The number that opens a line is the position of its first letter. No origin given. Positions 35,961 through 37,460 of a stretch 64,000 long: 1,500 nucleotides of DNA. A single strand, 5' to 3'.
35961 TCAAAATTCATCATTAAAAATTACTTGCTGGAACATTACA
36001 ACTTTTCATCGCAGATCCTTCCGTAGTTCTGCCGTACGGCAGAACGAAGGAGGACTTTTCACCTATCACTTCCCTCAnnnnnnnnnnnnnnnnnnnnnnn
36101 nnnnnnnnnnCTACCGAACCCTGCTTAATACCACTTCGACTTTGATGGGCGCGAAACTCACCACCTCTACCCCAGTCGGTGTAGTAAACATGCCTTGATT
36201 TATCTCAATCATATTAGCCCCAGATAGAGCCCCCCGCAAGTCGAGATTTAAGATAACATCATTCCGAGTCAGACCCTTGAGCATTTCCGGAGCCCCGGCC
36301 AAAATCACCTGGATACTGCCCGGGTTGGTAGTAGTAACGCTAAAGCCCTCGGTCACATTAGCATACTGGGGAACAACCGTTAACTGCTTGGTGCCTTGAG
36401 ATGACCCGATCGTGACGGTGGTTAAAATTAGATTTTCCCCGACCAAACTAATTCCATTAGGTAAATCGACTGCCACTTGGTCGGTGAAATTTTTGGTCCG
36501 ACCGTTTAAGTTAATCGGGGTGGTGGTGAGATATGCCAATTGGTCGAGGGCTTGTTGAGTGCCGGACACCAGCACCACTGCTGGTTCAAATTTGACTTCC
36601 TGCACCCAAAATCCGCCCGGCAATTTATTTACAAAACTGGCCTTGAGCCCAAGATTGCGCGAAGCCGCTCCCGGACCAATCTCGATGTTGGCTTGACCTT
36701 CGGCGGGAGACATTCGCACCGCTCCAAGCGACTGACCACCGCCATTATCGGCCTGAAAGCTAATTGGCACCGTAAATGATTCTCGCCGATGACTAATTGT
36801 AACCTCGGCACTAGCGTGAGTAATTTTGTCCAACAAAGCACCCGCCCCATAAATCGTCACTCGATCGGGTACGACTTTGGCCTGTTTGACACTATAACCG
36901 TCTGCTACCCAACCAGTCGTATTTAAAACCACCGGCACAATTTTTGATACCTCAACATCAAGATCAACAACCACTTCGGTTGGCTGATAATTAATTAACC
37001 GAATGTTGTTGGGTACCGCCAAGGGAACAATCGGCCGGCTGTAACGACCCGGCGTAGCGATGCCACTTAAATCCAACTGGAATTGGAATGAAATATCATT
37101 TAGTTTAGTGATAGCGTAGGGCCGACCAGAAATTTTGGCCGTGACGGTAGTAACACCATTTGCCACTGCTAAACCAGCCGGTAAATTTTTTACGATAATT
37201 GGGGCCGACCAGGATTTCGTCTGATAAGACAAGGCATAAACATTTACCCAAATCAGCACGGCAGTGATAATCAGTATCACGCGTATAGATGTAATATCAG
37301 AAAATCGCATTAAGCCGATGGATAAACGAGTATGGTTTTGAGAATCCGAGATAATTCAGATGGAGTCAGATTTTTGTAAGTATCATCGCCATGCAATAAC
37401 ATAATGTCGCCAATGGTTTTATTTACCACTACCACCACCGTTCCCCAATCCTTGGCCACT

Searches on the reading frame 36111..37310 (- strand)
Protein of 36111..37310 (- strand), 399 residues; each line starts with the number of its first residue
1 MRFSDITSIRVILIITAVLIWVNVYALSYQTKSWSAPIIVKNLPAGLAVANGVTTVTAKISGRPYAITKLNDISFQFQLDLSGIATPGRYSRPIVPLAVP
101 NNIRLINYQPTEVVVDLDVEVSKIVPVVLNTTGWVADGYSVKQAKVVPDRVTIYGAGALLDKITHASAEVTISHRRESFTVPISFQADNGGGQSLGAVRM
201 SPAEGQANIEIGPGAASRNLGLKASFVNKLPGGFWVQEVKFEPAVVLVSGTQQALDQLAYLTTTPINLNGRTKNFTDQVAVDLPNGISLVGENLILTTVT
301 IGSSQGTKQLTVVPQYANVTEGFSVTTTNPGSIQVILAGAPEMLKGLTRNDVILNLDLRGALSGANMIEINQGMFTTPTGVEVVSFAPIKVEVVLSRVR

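Call 15: search_protein_families(library=pfam, proteins=[window:36111-37310:-], max_evalue=0.01)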
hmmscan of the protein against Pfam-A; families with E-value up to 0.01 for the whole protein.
window:36111-37310:- (399 aa): 1 family
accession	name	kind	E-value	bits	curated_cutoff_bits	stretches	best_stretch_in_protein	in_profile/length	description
PF07949.17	YbbR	-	1.1e-31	109.4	22.3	3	125-195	1-73/81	YbbR-like protein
